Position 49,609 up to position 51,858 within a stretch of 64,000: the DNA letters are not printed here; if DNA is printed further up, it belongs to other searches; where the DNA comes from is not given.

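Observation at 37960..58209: Nine tandem DUF3604/PHP-like lipoprotein paralogs in one co-directional ~20-kb array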

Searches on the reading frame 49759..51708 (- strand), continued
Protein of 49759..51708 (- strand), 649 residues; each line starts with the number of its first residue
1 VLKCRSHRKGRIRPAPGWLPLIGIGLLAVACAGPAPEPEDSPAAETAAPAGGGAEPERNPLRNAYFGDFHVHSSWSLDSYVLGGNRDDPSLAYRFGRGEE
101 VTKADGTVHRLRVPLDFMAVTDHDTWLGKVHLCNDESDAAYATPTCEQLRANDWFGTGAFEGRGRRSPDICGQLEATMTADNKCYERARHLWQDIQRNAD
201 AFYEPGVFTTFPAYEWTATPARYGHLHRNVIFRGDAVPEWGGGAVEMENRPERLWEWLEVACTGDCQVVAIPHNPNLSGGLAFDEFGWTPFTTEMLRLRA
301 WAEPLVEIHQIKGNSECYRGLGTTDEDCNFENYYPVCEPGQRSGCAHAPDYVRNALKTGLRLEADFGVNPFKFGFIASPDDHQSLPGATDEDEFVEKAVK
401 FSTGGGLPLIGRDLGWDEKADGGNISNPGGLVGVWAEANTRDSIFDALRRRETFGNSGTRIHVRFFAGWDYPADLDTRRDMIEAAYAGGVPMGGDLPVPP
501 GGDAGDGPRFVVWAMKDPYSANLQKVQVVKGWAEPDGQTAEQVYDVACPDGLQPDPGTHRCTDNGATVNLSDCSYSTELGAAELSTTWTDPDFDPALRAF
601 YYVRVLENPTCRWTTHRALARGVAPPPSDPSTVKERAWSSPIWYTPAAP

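Call 40: search_protein_families(library=pfam, proteins=[L011:16773-19283:+, L030:12380-13675:-, L030:12584-13630:+, L030:15760-17139:-, L030:17430-18902:+, L030:17853-19187:-, L020:13744-14850:-, L043:2109-2735:+, L030:18913-20157:+, L038:8921-9916:+], max_evalue=0.001)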
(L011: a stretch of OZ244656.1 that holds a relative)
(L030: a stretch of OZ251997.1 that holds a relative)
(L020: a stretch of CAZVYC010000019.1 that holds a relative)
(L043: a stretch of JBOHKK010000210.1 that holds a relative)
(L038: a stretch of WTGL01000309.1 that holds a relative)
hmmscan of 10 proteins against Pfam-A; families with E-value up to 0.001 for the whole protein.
L011:16773-19283:+ (836 aa): 2 families
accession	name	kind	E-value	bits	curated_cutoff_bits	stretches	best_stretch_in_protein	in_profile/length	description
PF01011.28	PQQ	-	1.7e-178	595.5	26.7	1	219-816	1-595/595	Glucose/ethanol/alcohol dehydrogenase, beta-propeller domain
PF13360.13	PQQ_2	-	4.4e-15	56.4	27.6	1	270-357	65-140/233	Outer membrane protein assembly factor BamB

L030:12380-13675:- (431 aa): 1 family
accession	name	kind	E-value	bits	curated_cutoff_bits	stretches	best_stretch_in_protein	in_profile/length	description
PF07995.17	GSDH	-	7.8e-109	364.4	25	1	67-413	1-331/332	Glucose / Sorbosone dehydrogenase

L030:12584-13630:+ (348 aa): 0 families

L030:15760-17139:- (459 aa): 0 families

L030:17430-18902:+ (490 aa): 1 family
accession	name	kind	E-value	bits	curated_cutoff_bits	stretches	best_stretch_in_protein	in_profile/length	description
PF01636.29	APH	-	4.5e-41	141.6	23.2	1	174-411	2-230/239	Phosphotransferase enzyme family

L030:17853-19187:- (444 aa): 0 families

L020:13744-14850:- (368 aa): 3 families
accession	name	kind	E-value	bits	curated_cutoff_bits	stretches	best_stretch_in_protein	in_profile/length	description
PF00106.31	adh_short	-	7.2e-41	140.3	26.6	1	115-297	3-189/195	short chain dehydrogenase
PF13561.12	adh_short_C2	-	2.4e-22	80.1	27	1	119-304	1-190/236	Enoyl-(Acyl carrier protein) reductase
PF08659.16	KR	-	8.4e-13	49.1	22.6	1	116-272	4-164/180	KR domain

L043:2109-2735:+ (208 aa): 0 families

L030:18913-20157:+ (414 aa): 2 families
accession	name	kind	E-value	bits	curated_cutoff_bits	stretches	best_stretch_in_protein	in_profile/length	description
PF00174.25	Oxidored_molyb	-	4.9e-52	176.4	24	1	102-263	1-165/169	Oxidoreductase molybdopterin binding domain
PF03404.22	Mo-co_dimer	-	2.9e-16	60.2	22.7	1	285-399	4-136/138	Mo-co oxidoreductase dimerisation domain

L038:8921-9916:+ (331 aa): 1 family
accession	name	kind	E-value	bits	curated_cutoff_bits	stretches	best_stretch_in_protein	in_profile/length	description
PF07228.17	SpoIIE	-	4.7e-27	95.6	25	1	120-328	2-190/192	Stage II sporulation protein E (SpoIIE)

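Call 45: find_encoding_contigs(protein=P0002, flank=10000, max_places=2)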
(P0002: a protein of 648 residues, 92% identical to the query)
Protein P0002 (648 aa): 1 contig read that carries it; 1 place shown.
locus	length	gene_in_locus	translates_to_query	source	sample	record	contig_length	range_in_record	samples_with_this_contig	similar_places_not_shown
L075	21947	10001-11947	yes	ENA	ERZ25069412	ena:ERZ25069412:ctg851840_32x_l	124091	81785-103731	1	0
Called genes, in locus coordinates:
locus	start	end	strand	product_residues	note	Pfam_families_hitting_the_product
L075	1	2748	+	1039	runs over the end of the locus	PF13620:CarboxypepD_reg, PF13715:CarbopepD_reg_2 (weak), PF25183:OMP_b-brl_4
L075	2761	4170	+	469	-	-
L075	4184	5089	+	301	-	-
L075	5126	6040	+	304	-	-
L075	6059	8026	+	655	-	PF12228:DUF3604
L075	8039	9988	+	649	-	PF12228:DUF3604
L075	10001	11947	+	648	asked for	PF12228:DUF3604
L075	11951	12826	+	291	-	PF13145:Rotamase_2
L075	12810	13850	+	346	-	PF04955:HupE_UreJ (weak), PF13795:HupE_UreJ_2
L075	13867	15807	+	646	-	PF12228:DUF3604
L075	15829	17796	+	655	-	PF12228:DUF3604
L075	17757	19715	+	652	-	PF12228:DUF3604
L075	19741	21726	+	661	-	PF12228:DUF3604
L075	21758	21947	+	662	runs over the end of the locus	PF12228:DUF3604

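Call 67: search_protein_representatives(alignment_id=A1)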
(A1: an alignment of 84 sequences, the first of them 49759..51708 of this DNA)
Query: 84 sequences, 649 profile positions. Proteins with E-value up to 0.001 (for the whole library): 12137; up to 1e-10: 6584; up to 1e-30: 1620. The best 150 are listed.
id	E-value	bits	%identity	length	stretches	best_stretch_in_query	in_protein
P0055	0.0e+00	1127.8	-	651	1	12-648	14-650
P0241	6.3e-239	811.2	-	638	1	40-648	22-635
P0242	2.5e-232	789.5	-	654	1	38-647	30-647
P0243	1.0e-215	734.5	-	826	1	49-647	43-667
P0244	1.7e-215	733.9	-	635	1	19-648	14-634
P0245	3.5e-214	729.5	-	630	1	37-647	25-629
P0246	8.2e-213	725.0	-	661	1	56-646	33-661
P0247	6.5e-205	698.9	-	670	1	52-648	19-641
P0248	9.8e-205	698.3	-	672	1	45-648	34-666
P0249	2.3e-201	687.2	-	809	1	48-648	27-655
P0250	1.7e-194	664.5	-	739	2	52-620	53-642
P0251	2.7e-192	657.2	-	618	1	44-646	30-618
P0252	4.5e-190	649.8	-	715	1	54-648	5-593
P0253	5.6e-190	649.5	-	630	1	20-647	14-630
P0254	1.2e-189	648.4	-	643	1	37-647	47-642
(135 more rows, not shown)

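Call 69: search_protein_families(library=pfam, proteins=[L075:5126-6040:+], max_evalue=10)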
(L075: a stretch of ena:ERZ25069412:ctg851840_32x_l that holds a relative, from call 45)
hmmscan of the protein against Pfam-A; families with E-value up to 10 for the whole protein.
L075:5126-6040:+ (304 aa): 0 families

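Call 74: find_encoding_contigs(protein=P0030, flank=10000, max_places=1)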
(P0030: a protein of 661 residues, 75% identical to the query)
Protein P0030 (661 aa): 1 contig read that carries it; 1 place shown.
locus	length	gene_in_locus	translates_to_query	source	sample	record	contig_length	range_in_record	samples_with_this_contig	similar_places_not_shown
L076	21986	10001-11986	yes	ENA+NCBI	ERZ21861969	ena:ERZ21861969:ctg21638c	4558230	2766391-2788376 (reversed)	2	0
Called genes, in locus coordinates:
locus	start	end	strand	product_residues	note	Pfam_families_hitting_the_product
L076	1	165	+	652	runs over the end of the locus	PF12228:DUF3604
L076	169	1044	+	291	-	PF13145:Rotamase_2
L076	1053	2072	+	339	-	PF13795:HupE_UreJ_2, PF04955:HupE_UreJ (weak)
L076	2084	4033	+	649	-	PF12228:DUF3604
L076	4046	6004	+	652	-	PF12228:DUF3604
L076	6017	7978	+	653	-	PF12228:DUF3604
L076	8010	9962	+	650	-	PF12228:DUF3604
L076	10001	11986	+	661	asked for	PF12228:DUF3604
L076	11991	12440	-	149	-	-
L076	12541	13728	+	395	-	PF00266:Aminotran_5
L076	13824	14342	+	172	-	PF13577:SnoaL_4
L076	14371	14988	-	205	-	PF02627:CMD (faint)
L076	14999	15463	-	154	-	-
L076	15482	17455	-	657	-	PF02776:TPP_enzyme_N, PF00205:TPP_enzyme_M, PF02775:TPP_enzyme_C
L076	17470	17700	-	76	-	-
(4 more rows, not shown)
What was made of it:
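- Checked: Independent assemblies of relatives, including a complete chromosome, show the same architecture with 7 and 8 copies (calls 45, 74).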

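Call 75: find_encoding_contigs(protein=P0013, flank=10000, max_places=1)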
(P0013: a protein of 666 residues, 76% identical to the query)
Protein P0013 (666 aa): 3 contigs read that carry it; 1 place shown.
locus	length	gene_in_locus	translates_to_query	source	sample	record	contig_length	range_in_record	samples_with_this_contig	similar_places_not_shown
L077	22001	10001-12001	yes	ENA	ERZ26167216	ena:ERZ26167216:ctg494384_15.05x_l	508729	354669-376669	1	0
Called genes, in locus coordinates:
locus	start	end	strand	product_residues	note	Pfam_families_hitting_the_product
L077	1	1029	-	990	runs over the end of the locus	PF13620:CarboxypepD_reg, PF13715:CarbopepD_reg_2 (weak), PF00593:TonB_dep_Rec_b-barrel (weak), PF25183:OMP_b-brl_4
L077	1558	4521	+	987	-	PF07494:Reg_prop (weak), PF07495:Y_Y_Y, PF07730:HisKA_3, PF02518:HATPase_c, PF13581:HATPase_c_2 (weak)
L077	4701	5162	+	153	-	PF00072:Response_reg, PF00196:GerE, PF04545:Sigma70_r4 (weak)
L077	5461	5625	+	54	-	-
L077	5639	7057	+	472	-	-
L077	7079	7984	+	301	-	-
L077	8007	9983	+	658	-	PF12228:DUF3604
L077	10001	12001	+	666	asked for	PF12228:DUF3604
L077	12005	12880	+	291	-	PF13145:Rotamase_2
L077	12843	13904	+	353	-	PF13795:HupE_UreJ_2, PF04955:HupE_UreJ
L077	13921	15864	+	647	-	PF12228:DUF3604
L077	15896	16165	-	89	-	-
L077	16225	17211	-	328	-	PF00941:FAD_binding_5, PF03450:CO_deh_flav_C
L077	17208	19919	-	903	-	PF00111:Fer2 (weak), PF01799:Fer2_2, PF01315:Ald_Xan_dh_C, PF02738:MoCoBD_1, PF20256:MoCoBD_2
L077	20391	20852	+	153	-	PF12228:DUF3604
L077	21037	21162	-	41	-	-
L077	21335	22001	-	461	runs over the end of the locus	PF13360:PQQ_2, PF01011:PQQ (faint), PF13570:Beta-prop_ACSF4 (faint), PF13360:PQQ_2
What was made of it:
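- Closest known: Bacteroidota polysaccharide-utilisation loci. Same: One relative (L077) has a Reg_prop/Y_Y_Y sensor kinase upstream (call 75).
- In L077 the barrel gene is divergently oriented (call 75).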
